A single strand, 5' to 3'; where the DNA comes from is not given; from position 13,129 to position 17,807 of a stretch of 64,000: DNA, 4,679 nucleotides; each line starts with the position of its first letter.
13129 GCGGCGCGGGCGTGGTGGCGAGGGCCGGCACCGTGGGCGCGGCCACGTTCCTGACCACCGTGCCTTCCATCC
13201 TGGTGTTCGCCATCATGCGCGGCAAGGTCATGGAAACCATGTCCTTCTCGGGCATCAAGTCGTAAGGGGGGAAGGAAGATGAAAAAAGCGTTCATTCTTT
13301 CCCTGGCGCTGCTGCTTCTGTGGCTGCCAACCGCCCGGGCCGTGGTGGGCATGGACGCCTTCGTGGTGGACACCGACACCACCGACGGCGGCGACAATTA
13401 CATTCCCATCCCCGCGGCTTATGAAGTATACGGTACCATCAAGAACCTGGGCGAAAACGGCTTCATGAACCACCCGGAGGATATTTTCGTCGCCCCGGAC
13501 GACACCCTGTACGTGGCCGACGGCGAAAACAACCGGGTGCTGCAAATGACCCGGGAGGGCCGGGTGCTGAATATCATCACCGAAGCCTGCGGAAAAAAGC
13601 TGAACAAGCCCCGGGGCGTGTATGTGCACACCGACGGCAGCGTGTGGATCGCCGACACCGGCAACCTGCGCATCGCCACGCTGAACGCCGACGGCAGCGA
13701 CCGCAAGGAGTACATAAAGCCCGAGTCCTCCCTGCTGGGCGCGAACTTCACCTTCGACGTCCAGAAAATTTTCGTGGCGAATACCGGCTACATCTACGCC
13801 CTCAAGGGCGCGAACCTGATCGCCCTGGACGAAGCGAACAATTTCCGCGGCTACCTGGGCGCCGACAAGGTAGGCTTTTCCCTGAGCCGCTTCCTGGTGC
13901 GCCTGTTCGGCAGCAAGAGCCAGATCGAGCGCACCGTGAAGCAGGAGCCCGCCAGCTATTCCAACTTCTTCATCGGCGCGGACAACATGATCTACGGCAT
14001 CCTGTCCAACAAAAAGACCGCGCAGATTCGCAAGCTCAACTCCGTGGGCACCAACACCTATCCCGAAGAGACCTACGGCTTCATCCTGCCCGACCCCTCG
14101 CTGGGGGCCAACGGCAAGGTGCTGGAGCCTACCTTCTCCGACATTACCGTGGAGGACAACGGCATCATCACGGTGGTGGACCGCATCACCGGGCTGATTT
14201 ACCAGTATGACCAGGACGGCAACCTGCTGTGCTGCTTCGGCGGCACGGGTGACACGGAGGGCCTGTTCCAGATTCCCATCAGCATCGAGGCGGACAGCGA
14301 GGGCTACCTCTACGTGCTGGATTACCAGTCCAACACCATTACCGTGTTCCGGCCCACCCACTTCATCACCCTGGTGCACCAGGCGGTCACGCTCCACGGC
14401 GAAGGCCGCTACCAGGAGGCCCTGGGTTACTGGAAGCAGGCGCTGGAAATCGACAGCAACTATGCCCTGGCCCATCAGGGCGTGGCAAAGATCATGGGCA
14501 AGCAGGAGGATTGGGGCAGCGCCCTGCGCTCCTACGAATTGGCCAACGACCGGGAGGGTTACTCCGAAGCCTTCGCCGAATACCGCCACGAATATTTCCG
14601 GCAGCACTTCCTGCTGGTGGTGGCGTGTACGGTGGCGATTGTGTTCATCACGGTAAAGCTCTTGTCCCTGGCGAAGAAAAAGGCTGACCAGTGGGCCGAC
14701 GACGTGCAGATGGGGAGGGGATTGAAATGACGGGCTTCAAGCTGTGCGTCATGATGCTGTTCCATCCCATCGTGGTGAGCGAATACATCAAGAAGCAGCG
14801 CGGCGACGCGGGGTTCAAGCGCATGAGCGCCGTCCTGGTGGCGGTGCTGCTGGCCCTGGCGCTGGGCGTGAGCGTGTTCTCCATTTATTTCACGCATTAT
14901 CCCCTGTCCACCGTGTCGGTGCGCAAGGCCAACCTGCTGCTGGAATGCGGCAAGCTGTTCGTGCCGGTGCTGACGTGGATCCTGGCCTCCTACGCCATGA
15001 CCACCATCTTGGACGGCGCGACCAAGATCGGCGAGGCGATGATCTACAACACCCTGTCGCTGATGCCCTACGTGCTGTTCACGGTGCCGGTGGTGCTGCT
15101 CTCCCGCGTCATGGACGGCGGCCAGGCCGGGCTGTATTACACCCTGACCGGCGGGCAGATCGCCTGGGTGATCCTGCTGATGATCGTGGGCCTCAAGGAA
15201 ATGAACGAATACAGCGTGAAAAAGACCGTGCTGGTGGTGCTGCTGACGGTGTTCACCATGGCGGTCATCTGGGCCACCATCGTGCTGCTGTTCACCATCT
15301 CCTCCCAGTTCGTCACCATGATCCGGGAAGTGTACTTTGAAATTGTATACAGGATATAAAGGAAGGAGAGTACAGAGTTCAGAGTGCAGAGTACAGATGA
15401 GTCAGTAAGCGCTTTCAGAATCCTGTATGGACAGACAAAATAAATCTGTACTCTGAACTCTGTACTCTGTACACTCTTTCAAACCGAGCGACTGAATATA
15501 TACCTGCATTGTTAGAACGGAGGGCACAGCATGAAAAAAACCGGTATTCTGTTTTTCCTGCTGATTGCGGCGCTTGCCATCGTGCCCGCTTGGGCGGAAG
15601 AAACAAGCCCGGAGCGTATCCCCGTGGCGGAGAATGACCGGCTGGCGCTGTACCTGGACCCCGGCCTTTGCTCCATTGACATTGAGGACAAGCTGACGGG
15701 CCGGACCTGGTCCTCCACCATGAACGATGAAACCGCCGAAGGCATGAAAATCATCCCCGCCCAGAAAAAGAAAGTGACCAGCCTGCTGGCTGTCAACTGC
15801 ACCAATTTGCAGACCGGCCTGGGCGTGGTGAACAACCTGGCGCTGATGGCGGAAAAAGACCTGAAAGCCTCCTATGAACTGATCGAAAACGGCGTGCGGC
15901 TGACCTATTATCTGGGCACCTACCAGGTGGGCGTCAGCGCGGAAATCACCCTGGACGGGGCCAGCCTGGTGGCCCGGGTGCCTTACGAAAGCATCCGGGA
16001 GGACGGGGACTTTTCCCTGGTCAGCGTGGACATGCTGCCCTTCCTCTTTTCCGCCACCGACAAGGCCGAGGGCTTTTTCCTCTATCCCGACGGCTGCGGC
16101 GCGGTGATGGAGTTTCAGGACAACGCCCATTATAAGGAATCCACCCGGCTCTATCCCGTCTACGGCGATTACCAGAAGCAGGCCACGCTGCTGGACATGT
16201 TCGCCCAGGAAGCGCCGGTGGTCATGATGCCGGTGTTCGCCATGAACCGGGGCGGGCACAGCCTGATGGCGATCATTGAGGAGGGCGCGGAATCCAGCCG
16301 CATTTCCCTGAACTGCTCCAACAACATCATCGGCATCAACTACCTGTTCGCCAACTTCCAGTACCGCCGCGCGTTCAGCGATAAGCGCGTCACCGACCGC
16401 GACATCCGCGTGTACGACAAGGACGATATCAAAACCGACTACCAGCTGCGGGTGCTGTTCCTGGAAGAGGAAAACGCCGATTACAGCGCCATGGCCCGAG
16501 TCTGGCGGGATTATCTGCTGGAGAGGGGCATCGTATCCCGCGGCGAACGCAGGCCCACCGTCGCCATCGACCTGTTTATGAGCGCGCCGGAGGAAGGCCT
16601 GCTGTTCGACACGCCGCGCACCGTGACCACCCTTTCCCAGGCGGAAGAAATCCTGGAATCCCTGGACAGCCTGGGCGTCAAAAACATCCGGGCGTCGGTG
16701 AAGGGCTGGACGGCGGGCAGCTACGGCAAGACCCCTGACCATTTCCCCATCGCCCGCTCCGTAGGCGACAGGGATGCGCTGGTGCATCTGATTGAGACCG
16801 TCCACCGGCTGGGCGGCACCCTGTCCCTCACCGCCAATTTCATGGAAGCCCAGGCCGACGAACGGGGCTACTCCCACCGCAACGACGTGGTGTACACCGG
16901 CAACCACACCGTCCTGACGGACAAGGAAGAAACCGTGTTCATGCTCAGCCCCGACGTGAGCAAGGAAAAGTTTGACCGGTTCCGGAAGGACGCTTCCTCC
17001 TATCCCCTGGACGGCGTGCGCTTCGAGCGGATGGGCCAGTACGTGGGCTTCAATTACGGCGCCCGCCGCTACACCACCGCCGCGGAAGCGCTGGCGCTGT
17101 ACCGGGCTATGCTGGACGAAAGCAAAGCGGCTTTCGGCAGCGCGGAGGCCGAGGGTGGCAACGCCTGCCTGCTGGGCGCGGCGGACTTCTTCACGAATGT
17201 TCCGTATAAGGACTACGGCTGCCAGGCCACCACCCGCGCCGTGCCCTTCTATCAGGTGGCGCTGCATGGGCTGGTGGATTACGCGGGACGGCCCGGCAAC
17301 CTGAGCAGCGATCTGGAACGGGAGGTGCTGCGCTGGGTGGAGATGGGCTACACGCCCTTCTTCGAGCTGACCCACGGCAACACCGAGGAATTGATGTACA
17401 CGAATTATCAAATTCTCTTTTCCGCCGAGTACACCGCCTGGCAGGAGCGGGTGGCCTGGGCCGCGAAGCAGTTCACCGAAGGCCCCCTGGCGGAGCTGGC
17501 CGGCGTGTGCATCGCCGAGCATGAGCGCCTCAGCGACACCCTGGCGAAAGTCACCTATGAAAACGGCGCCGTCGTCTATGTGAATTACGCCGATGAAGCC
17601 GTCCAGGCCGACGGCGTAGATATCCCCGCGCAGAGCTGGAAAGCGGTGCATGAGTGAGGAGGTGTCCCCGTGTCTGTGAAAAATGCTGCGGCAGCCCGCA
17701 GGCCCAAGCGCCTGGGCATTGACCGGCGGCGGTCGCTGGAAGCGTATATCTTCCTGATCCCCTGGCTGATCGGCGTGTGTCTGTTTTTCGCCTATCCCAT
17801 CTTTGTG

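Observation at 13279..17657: NHL/TPR membrane protein + Yip1 protein + 708-aa secreted protein co-transcribed between two ATPase-less sugar importers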

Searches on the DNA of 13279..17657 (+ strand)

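Call 14: search_dna_similar(query=window:13279-17657:+, collection=plasmids, mode=near, max_rows=5)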
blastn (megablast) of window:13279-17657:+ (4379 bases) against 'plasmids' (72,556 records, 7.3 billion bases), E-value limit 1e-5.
No match.
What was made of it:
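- Tried and rejected: Megablast of the region against plasmids gave no match (call 14).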

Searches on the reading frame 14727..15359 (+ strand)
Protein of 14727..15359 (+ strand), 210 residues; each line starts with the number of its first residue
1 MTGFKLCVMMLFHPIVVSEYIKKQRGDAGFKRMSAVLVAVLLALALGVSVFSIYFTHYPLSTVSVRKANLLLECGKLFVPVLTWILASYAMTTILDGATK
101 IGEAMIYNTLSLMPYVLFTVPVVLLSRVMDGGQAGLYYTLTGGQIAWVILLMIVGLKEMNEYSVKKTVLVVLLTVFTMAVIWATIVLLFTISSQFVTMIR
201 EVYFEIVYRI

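Call 9: search_protein_families(library=pfam, proteins=[window:14727-15359:+], max_evalue=0.01)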
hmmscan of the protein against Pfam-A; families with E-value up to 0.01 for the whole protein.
window:14727-15359:+ (210 aa): 1 family
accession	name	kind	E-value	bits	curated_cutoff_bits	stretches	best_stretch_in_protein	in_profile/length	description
PF04893.22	Yip1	-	0.00012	22.5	28.6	1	10-184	3-172/173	Yip1 domain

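Call 10: search_protein_families(library=ncbifam, proteins=[window:14727-15359:+], max_evalue=0.01)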
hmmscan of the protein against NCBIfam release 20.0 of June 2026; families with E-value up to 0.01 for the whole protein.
window:14727-15359:+ (210 aa): 0 families

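Call 99: search_protein_families(library=pfam, alignment_id=A4, max_evalue=0.01)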
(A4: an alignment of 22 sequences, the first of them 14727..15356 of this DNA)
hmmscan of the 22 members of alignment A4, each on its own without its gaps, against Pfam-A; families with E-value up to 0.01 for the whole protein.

A. member 1, window:14727-15356:+ (210 aa): 1 family
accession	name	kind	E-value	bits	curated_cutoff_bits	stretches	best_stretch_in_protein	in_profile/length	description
PF04893.22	Yip1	-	0.00012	22.5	28.6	1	10-184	3-172/173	Yip1 domain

B. families by the number of members that match (of 22 scanned): 1 family
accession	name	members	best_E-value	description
PF04893.22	Yip1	22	5.1e-12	Yip1 domain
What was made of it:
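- On Yip1 domain (PF04893): All 22 aligned orthologues match, the best at 5.1e-12 (call 99).
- Checked: However, 22/22 orthologues match Yip1, the best at 5e-12 (call 99).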

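Call 100: search_solved_structures(query=A4, max_evalue=1)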
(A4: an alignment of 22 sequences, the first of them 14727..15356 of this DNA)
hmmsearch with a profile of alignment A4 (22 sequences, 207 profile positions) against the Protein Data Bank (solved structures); distinct sequences matched with E-value up to 1: 0.
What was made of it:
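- Tried and rejected: A PDB sequence search with the Yip1 alignment found nothing (call 100).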
